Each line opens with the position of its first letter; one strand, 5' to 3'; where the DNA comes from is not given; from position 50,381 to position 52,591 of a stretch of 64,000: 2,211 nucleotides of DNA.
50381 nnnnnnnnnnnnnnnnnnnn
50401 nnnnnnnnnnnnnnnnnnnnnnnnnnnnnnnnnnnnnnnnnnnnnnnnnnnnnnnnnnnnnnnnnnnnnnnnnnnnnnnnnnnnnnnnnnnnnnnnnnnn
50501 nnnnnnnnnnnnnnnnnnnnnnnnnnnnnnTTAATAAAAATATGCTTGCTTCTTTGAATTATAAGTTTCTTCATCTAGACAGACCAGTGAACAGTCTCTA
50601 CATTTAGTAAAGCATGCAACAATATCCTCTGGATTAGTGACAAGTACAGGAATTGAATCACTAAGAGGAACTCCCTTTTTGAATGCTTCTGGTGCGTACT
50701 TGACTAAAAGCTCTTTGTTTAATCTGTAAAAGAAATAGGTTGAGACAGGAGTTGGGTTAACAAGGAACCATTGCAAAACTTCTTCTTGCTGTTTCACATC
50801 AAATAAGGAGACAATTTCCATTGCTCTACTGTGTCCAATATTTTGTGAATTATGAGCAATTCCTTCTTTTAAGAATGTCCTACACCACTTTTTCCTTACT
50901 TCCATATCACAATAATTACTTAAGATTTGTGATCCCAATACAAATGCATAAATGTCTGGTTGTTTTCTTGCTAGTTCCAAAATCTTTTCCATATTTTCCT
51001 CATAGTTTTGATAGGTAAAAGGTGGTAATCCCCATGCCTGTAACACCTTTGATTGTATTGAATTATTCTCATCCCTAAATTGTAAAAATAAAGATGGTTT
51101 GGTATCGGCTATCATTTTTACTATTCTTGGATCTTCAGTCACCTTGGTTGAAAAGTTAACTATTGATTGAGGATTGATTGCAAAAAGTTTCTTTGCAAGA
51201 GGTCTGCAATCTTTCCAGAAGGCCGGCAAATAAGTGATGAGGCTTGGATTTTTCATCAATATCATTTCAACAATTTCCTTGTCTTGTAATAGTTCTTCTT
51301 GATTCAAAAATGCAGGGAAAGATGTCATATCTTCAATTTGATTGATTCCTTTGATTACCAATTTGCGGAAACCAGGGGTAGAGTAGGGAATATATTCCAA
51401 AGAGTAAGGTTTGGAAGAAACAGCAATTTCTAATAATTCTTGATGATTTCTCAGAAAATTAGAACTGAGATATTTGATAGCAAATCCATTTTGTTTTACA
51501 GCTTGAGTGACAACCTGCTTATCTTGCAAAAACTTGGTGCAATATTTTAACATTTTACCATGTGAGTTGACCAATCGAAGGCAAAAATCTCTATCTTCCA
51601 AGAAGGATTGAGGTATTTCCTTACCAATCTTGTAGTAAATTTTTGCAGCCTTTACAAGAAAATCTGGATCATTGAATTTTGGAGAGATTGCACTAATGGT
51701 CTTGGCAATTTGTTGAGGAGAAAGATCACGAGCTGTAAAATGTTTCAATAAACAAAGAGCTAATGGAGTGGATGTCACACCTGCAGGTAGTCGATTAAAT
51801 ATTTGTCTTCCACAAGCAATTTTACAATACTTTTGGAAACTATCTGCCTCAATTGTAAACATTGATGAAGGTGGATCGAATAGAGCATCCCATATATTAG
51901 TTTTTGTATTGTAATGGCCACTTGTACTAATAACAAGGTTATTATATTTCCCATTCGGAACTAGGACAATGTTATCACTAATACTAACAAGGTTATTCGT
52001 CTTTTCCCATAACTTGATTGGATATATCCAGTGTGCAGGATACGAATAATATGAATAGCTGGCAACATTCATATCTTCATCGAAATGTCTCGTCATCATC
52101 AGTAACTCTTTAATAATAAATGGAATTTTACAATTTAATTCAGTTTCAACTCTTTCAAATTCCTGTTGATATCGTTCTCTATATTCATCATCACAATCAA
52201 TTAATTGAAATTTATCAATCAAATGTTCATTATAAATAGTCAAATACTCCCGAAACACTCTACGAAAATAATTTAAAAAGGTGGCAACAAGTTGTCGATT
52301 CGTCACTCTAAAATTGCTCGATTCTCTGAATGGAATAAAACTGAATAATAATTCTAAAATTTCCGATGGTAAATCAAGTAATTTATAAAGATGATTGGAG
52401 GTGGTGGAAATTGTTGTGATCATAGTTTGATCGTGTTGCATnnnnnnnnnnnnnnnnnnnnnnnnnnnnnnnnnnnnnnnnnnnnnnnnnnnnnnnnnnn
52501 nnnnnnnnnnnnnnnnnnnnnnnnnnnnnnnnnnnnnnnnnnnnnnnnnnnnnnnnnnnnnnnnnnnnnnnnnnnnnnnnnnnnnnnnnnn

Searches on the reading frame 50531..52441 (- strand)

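Call 40: search_protein_families(library=pfam, proteins=[window:50531-52441:-], max_evalue=0.001)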
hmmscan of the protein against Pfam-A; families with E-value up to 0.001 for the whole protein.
window:50531-52441:- (636 aa): 1 family
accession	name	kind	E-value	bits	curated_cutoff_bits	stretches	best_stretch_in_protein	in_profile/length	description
PF13475.11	DUF4116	-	1.6e-29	101.6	24.9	3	283-329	1-48/49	Domain of unknown function (DUF4116)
